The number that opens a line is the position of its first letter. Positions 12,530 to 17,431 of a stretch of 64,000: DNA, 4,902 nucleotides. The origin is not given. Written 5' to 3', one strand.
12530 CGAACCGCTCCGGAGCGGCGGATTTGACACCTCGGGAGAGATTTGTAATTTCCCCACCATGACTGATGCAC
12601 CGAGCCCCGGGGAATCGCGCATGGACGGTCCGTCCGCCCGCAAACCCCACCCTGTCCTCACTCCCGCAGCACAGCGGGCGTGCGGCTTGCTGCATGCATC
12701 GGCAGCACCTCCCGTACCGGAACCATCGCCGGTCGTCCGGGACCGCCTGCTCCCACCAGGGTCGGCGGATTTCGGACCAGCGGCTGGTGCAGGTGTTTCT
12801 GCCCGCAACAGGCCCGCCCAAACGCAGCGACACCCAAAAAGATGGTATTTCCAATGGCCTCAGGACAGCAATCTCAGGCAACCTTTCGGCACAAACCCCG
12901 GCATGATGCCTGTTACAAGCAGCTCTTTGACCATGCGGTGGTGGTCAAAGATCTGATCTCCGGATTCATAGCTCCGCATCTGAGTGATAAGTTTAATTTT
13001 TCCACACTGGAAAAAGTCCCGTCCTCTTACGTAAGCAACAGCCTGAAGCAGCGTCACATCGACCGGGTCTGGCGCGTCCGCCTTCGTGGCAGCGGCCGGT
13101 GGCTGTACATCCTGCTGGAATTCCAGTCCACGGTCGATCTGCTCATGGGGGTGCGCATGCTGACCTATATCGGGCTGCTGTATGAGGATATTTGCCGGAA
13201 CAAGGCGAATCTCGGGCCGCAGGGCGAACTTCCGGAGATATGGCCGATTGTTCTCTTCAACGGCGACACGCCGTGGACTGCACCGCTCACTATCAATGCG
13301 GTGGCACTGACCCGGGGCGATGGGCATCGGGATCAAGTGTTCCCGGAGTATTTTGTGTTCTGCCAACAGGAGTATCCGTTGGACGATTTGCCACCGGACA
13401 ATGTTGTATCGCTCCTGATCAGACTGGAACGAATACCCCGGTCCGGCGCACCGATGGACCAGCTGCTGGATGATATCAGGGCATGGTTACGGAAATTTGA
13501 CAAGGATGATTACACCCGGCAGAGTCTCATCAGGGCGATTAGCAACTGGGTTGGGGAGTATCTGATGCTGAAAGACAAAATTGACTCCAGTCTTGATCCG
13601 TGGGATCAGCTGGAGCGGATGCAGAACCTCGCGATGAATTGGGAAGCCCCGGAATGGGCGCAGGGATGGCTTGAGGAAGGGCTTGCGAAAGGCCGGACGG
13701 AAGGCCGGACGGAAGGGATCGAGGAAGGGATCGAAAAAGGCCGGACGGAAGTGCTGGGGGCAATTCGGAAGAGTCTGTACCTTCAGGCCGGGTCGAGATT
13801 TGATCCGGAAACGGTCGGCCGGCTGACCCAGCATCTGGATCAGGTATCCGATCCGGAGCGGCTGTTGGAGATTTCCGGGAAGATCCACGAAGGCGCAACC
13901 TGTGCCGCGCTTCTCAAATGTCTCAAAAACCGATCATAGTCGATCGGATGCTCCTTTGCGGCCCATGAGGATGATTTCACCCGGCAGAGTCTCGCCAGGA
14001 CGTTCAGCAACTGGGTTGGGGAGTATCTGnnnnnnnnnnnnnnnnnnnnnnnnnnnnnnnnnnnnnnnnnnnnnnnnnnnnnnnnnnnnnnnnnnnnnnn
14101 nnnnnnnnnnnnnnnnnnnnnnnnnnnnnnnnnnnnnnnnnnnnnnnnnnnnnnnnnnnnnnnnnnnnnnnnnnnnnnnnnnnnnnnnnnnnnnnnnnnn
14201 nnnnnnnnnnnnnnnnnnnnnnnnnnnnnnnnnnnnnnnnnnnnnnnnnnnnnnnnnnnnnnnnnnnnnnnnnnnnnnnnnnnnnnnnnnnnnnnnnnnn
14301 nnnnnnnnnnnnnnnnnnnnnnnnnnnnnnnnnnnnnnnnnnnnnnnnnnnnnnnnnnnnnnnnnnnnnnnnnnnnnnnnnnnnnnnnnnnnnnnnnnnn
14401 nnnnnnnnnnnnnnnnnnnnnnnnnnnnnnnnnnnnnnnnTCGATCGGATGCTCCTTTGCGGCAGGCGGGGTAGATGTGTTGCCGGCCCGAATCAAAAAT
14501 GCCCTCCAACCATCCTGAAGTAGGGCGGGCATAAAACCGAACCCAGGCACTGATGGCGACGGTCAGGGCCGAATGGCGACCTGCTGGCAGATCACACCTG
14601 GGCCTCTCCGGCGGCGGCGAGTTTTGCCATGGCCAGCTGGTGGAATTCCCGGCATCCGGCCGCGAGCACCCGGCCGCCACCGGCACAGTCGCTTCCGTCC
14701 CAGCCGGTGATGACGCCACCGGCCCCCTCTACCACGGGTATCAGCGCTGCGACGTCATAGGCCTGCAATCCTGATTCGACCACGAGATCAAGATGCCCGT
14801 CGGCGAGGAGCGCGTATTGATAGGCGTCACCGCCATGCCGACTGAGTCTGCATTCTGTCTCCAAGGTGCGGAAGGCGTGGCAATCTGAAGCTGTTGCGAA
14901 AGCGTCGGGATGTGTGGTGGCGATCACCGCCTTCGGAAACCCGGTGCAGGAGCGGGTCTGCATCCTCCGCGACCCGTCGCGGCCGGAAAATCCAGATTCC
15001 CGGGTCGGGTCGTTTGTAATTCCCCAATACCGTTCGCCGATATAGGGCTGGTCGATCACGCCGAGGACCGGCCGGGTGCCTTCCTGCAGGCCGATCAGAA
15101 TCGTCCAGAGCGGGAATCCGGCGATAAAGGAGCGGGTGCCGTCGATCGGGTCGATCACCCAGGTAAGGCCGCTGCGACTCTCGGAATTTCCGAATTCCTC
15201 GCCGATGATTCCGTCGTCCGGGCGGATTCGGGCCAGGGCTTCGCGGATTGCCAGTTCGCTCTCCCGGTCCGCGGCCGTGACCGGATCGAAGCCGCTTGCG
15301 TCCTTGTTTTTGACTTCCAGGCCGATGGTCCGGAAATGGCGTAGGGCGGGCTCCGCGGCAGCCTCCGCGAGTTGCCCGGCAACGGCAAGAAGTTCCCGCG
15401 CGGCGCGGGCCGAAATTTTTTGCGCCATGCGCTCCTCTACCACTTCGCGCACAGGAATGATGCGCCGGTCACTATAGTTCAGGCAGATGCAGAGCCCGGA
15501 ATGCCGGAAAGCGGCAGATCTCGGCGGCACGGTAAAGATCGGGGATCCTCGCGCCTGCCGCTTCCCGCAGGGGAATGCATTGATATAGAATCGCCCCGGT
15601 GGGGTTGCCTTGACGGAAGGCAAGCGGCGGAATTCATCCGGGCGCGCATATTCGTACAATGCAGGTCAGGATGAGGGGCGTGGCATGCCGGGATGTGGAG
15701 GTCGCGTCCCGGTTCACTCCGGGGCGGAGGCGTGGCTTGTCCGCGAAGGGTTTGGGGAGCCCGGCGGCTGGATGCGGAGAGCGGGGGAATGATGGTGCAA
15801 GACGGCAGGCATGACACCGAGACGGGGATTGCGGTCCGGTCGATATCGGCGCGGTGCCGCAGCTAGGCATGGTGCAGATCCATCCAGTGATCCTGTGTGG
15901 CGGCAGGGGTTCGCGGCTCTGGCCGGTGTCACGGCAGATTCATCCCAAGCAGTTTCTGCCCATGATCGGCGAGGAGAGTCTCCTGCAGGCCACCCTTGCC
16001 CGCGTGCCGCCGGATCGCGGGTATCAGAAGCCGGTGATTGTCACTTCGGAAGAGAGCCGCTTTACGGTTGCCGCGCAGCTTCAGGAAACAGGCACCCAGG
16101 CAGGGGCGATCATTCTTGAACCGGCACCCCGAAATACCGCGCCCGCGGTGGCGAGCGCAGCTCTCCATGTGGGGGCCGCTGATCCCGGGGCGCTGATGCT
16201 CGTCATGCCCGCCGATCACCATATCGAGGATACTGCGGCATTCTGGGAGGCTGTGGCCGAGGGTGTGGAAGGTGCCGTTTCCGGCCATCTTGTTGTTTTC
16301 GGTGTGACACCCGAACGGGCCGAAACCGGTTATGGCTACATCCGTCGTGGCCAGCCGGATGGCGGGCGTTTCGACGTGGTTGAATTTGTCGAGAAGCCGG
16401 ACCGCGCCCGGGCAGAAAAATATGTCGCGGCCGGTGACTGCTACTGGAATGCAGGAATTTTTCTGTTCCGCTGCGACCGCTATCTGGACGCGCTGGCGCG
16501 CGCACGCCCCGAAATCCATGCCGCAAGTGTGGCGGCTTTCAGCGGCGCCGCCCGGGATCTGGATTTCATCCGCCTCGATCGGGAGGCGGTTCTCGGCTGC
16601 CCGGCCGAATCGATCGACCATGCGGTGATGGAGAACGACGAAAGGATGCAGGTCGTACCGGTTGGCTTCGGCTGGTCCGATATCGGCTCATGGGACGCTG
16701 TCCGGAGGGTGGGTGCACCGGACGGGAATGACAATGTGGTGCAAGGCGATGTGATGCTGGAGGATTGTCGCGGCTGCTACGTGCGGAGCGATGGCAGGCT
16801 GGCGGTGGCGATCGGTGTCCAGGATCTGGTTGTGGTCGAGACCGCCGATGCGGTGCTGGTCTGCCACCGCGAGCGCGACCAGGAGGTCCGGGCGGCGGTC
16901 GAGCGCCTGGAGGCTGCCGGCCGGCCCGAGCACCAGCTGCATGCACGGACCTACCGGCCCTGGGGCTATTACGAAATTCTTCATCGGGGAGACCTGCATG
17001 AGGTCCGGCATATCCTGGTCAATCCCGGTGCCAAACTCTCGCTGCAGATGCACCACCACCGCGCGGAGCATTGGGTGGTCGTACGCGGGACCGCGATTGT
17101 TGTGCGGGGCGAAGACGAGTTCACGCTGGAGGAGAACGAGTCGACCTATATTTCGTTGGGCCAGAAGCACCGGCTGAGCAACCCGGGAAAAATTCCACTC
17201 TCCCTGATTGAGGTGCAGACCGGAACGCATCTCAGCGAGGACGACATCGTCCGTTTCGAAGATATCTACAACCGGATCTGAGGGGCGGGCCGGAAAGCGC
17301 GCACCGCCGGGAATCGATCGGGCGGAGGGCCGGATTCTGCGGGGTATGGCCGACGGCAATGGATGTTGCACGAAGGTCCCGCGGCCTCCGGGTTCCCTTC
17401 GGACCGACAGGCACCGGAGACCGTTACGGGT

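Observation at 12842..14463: Rpn-family nuclease followed by an in-frame duplication that creates a free-standing copy of its C-terminal domain (candidate dedicated RpnS-like antitoxin)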

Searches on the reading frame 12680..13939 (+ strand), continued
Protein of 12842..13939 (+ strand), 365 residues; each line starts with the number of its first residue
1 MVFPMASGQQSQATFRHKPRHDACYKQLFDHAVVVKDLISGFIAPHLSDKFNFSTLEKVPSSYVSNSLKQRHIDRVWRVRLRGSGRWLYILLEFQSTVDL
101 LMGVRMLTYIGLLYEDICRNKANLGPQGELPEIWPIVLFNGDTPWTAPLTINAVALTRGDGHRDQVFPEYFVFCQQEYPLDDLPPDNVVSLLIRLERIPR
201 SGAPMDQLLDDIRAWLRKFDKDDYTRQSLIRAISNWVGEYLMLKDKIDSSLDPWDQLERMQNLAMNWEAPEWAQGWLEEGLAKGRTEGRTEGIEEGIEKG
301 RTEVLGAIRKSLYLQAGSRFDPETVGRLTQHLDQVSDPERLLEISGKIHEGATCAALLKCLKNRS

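Call 38: find_encoding_contigs(protein=P0005, flank=5000, max_places=3)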
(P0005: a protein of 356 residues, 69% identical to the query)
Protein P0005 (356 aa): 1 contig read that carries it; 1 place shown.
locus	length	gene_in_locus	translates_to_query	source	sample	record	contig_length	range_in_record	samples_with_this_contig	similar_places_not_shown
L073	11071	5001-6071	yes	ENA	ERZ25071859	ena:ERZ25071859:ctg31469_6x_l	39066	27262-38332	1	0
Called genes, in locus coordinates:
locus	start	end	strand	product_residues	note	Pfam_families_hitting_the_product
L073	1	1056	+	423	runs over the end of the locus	PF00109:ketoacyl-synt, PF00108:Thiolase_N (faint), PF02801:Ketoacyl-synt_C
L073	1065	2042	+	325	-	PF02618:YceG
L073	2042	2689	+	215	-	PF01694:Rhomboid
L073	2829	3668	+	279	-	PF06426:SATase_N, PF14602:Hexapep_2 (faint), PF00132:Hexapep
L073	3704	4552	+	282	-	-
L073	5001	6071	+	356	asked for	PF04754:Transposase_31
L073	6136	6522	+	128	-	-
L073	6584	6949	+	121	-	-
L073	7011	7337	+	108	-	-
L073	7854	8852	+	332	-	PF02608:Bmp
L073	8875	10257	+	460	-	PF00005:ABC_tran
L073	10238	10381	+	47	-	-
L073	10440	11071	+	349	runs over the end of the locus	PF02653:BPD_transp_2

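Call 59: predict_structure(alignment_id=A4)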
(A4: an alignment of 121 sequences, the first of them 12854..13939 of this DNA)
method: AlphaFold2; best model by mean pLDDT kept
length: 361 residues; sequences in the alignment: 121
mean_pLDDT: 81.1   pTM: 0.67
mean pLDDT of the five models: 81.1, 80.2, 79.2, 79.1, 79.0
residues with pLDDT >= 90: 151; 70-90: 130; 50-70: 49; < 50: 31
segments of 3 or more residues with pLDDT < 50: 1-14, 267-270, 286-288
pLDDT, mean of each block of 10 residues (from residue 1): 38 58 94 97 96 79 57 94 94 90 90 87 91 92 77 53 82 93 95 87 94 92 94 88 90 90 56 53 50 72 81 81 86 86 83 84 48
secondary structure, 60 per line:
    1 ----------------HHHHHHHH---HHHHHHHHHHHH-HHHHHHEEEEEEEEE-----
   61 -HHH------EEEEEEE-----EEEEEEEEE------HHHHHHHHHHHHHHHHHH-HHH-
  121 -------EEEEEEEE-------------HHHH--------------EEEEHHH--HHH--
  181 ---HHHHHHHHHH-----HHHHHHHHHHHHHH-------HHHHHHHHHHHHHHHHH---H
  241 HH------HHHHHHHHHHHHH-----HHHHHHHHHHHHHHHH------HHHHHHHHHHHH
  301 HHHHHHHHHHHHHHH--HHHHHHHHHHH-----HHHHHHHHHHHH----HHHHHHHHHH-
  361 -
elements in order: H17-24 H28-39 H41-46 E47-55 E71-77 E83-91 H98-115 E128-135 H149-152 E167-170 H184-193 H199-212 H220-236 H249-261 H267-282 H289-315 H318-328 H334-345 H350-359

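Call 61: fold_search(model_id=the predicted structure, library=pdb)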
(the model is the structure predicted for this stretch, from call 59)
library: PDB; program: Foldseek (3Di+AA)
matches with E <= 10: 329; with E <= 0.001: 0
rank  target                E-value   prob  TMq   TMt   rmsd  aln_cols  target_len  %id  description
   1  5ino_A                1.3e-01  0.21  0.13  0.17  11.5       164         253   13  Human Tdp2 reaction product (5'-phosphorylated DNA)-Mg2+ complex (released 2016-04-27)
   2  4f0p_C                3.4e-01  0.38  0.16  0.14  11.8       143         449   12  MspJI Restriction Endonuclease - P31 Form (released 2012-08-08)
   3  4gz1_B                3.6e-01  0.20  0.11  0.14   8.8        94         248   14  Mus Musculus Tdp2 reaction product (5'-phosphorylated DNA)-Mg2+ complex at 1.5 Angstroms resolution (released 2012-10-31)
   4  5inm_A                3.6e-01  0.18  0.12  0.17  10.8        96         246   16  Mouse Tdp2 protein, apo state with variable DNA-binding grasp conformations (released 2016-04-27)
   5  4gyz_E                3.6e-01  0.15  0.11  0.14   9.9       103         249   14  Mus Musculus Tdp2 Bound to dAMP and Mg2+ (released 2012-10-31)
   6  4gyz_G                3.8e-01  0.21  0.12  0.17  10.7        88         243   15  Mus Musculus Tdp2 Bound to dAMP and Mg2+ (released 2012-10-31)
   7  6ca4_C                3.8e-01  0.13  0.15  0.20  11.7       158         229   11  Crystal structure of humanized D. rerio TDP2 by 14 mutations (released 2018-05-02)
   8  4gyz_B                4.0e-01  0.23  0.12  0.16   7.6        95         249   16  Mus Musculus Tdp2 Bound to dAMP and Mg2+ (released 2012-10-31)
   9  4gyz_F                4.5e-01  0.21  0.12  0.16   7.8        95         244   13  Mus Musculus Tdp2 Bound to dAMP and Mg2+ (released 2012-10-31)
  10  6ca4_A                4.5e-01  0.13  0.13  0.17  11.6       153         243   11  Crystal structure of humanized D. rerio TDP2 by 14 mutations (released 2018-05-02)
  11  4gyz_I                4.7e-01  0.21  0.13  0.17  10.0        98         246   11  Mus Musculus Tdp2 Bound to dAMP and Mg2+ (released 2012-10-31)
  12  6ca4_B                4.7e-01  0.12  0.13  0.17  11.4       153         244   12  Crystal structure of humanized D. rerio TDP2 by 14 mutations (released 2018-05-02)
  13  4gyz_C                5.0e-01  0.16  0.12  0.15   7.8        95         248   15  Mus Musculus Tdp2 Bound to dAMP and Mg2+ (released 2012-10-31)
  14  4gz2_B                5.0e-01  0.14  0.12  0.17  10.6        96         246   17  Mus Musculus Tdp2 excluded ssDNA complex (released 2012-10-31)
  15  5inm_B                5.3e-01  0.20  0.12  0.16   7.7        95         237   16  Mouse Tdp2 protein, apo state with variable DNA-binding grasp conformations (released 2016-04-27)
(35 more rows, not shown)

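Call 67: find_encoding_contigs(protein=P0010, flank=5000, max_places=3)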
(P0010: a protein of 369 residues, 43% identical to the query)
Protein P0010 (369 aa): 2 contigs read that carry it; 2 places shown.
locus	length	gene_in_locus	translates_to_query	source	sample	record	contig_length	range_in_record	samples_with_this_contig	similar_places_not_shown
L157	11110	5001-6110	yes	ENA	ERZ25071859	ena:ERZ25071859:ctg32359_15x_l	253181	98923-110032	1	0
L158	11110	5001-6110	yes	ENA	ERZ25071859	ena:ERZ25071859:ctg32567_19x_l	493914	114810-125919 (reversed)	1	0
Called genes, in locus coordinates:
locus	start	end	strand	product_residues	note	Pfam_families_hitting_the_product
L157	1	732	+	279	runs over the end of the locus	PF00793:DAHP_synth_1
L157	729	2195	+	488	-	PF02878:PGM_PMM_I, PF02879:PGM_PMM_II, PF02880:PGM_PMM_III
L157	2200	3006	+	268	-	PF00459:Inositol_P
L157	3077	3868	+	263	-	PF02348:CTP_transf_3, PF12804:NTP_transf_3 (weak)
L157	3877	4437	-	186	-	PF13428:TPR_14 (faint), PF13432:TPR_16 (faint), PF07719:TPR_2 (faint), PF13424:TPR_12 (faint), PF13371:TPR_9 (faint), PF13414:TPR_11 (faint), PF00515:TPR_1 (weak)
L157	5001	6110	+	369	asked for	PF04754:Transposase_31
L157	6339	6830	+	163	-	-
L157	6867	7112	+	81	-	-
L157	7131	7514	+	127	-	-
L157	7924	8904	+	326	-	PF08240:ADH_N, PF00107:ADH_zinc_N, PF13602:ADH_zinc_N_2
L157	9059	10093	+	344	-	PF00676:E1_dh, PF02775:TPP_enzyme_C (weak)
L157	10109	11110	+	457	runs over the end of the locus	PF00364:Biotin_lipoyl, PF25997:BSH_YhbJ (faint), PF02779:Transket_pyr, PF02780:Transketolase_C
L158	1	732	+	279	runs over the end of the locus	PF00793:DAHP_synth_1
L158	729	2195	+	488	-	PF02878:PGM_PMM_I, PF02879:PGM_PMM_II, PF02880:PGM_PMM_III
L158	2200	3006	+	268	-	PF00459:Inositol_P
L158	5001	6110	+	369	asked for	PF04754:Transposase_31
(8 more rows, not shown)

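Call 94: search_protein_families(library=padloc, proteins=[window:12854-13939:+], max_evalue=0.01)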
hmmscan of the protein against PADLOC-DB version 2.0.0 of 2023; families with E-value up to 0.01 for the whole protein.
window:12854-13939:+ (361 aa): 0 families

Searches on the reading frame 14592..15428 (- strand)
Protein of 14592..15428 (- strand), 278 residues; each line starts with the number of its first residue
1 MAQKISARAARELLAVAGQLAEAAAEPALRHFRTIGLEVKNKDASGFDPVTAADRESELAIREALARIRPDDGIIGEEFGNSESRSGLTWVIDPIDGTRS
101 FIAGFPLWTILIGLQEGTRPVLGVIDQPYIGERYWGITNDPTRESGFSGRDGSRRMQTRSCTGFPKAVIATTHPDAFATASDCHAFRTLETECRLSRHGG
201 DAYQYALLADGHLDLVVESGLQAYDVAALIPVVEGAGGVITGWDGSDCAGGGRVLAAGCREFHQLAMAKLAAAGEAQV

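Call 57: find_encoding_contigs(protein=window:14592-15428:-, flank=5000, max_places=10)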
Protein window:14592-15428:- (278 aa): 1 contig read that carries it; 1 place shown.
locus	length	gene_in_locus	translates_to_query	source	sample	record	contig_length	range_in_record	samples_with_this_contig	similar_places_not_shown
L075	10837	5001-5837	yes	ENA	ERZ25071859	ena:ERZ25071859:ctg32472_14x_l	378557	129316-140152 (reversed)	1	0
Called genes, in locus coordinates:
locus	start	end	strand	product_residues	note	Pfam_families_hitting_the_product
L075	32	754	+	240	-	PF00528:BPD_transp_1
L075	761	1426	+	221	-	PF00528:BPD_transp_1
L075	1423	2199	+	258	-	PF00005:ABC_tran, PF02463:SMC_N (faint), PF13401:AAA_22 (faint), PF13304:AAA_21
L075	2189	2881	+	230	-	PF00392:GntR, PF07729:FCD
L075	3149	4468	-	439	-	PF00483:NTP_transferase, PF22640:ManC_GMP_beta-helix, PF01050:MannoseP_isomer, PF07883:Cupin_2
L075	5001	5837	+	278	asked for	PF00459:Inositol_P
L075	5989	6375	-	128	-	-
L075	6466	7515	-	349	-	PF04754:Transposase_31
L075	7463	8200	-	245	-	-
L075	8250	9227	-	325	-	PF00561:Abhydrolase_1, PF12146:Hydrolase_4, PF12697:Abhydrolase_6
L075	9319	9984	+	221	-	PF01914:MarC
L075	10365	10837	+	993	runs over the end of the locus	PF10150:RNase_E_G, PF20833:RNase_E_G_Thio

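Call 58: find_related_loci(query=window:14592-15428:-, collection=metagenome_contigs, flank=5000)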
Query window:14592-15428:- (278 aa) in metagenome_contigs; peptide patterns used: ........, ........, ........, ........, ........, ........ (x = any residue, [..] = any of these).
600 stretches matched a pattern (row limit reached: there are more); 531 encode a relative of the query (tblastn E <= 1e-3); the best 80 are kept; 80 distinct loci.
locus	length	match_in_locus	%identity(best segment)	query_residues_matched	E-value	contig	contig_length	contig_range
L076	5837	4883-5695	50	1-276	3e-77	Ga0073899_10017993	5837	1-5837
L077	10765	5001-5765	50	12-271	6e-77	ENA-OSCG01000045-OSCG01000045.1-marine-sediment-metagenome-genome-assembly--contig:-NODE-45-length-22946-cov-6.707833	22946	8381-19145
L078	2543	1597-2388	50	1-270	8e-78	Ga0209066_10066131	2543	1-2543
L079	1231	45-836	49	4-272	6e-81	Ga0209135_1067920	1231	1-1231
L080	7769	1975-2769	47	1-270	2e-75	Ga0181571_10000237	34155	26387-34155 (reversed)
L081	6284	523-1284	49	12-270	2e-75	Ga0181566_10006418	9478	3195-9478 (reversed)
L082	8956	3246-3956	52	29-270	2e-74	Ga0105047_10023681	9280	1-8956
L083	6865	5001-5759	48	13-270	6e-74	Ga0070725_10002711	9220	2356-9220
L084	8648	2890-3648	48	13-270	1e-73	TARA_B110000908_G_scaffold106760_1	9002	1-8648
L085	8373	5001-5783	48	5-270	1e-73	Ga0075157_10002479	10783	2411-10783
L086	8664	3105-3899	47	3-272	3e-73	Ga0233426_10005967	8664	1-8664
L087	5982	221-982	52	14-273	5e-73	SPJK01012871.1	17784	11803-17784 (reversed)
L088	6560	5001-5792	49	4-272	8e-73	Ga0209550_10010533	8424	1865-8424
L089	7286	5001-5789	48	3-270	7e-73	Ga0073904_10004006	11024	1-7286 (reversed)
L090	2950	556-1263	51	29-270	1e-73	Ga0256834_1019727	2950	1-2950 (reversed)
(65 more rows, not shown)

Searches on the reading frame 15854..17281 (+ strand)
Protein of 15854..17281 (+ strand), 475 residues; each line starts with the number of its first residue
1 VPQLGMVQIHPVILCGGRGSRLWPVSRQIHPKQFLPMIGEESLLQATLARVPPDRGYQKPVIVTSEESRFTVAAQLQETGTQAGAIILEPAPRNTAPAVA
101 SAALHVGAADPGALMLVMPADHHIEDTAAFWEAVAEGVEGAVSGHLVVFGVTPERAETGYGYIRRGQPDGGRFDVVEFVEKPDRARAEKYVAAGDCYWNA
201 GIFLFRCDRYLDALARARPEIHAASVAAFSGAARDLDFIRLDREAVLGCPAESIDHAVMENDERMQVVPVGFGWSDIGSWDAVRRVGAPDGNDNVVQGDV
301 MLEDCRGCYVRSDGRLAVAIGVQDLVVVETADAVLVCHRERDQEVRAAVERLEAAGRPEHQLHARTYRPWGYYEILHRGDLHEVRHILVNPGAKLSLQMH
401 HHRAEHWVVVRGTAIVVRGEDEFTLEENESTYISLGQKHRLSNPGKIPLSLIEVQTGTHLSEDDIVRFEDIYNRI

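Call 82: find_homologous_proteins(query=window:15854-17281:+, max_evalue=1e-50)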
Query window:15854-17281:+ (475 aa): 8000 proteins with E <= 1e-50 among 8000 candidates; the best 120 are listed.
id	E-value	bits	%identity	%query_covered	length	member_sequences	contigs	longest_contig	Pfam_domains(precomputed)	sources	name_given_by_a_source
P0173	7.8e-290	980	98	92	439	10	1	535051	PF00483.30,PF07883.18,PF22640.2,PF01050.25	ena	-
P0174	1.8e-198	678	64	98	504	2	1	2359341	PF00483.30,PF07883.18,PF22640.2,PF01050.25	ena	-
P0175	6.2e-172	591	56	99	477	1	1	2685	PF00483.30,PF07883.18,PF22640.2,PF12804.14,PF01050.25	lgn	-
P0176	1.8e-170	586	58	98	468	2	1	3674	PF00483.30,PF07883.18,PF22640.2,PF12804.14,PF01050.25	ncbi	-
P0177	1.2e-169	583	57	98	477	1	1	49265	PF00483.30,PF07883.18,PF22640.2,PF12804.14,PF01050.25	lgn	-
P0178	1.1e-168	580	57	98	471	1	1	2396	PF00483.30,PF07883.18,PF22640.2,PF12804.14,PF01050.25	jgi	-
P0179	1.5e-168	580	57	98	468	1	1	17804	PF00483.30,PF07883.18,PF22640.2,PF12804.14,PF01050.25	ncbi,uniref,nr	ncbi:mannose-1-phosphate guanylyltransferase/mannose-6-phosphate isomerase [Halomonas sp. EGI 63088]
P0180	1.7e-168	580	57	98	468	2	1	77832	PF00483.30,PF07883.18,PF22640.2,PF12804.14,PF01050.25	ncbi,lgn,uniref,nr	ncbi:mannose-1-phosphate guanylyltransferase (GDP) /mannose-6-phosphate isomerase, type 2 [Microbulb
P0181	3.2e-168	579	57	98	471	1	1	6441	PF00483.30,PF07883.18,PF22640.2,PF12804.14,PF01050.25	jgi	jgi:mannose-1-phosphate guanylyltransferase/mannose-6-phosphate isomerase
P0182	4.0e-168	578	56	98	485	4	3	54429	PF00483.30,PF07883.18,PF22640.2,PF12804.14,PF01050.25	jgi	jgi:mannose-1-phosphate guanylyltransferase/mannose-6-phosphate isomerase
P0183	1.4e-167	577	56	99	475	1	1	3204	PF00483.30,PF07883.18,PF22640.2,PF12804.14,PF01050.25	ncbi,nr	ncbi:UNVERIFIED_CONTAM: hypothetical protein GTU68_035673 [Idotea baltica]|nr:hypothetical protein [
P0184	2.3e-167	576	57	98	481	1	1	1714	PF00483.30,PF07883.18,PF22640.2,PF01050.25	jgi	jgi:mannose-1-phosphate guanylyltransferase/mannose-6-phosphate isomerase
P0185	3.6e-167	575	57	98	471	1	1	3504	PF00483.30,PF07883.18,PF22640.2,PF12804.14,PF01050.25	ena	-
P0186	4.2e-167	575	56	98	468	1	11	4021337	PF00483.30,PF07883.18,PF22640.2,PF12804.14,PF01050.25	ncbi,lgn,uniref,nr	ncbi:mannose-1-phosphate guanylyltransferase/mannose-6-phosphate isomerase [Microbulbifer thermotole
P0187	4.6e-167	575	55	99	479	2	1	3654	PF00483.30,PF07883.18,PF22640.2,PF12804.14,PF01050.25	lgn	-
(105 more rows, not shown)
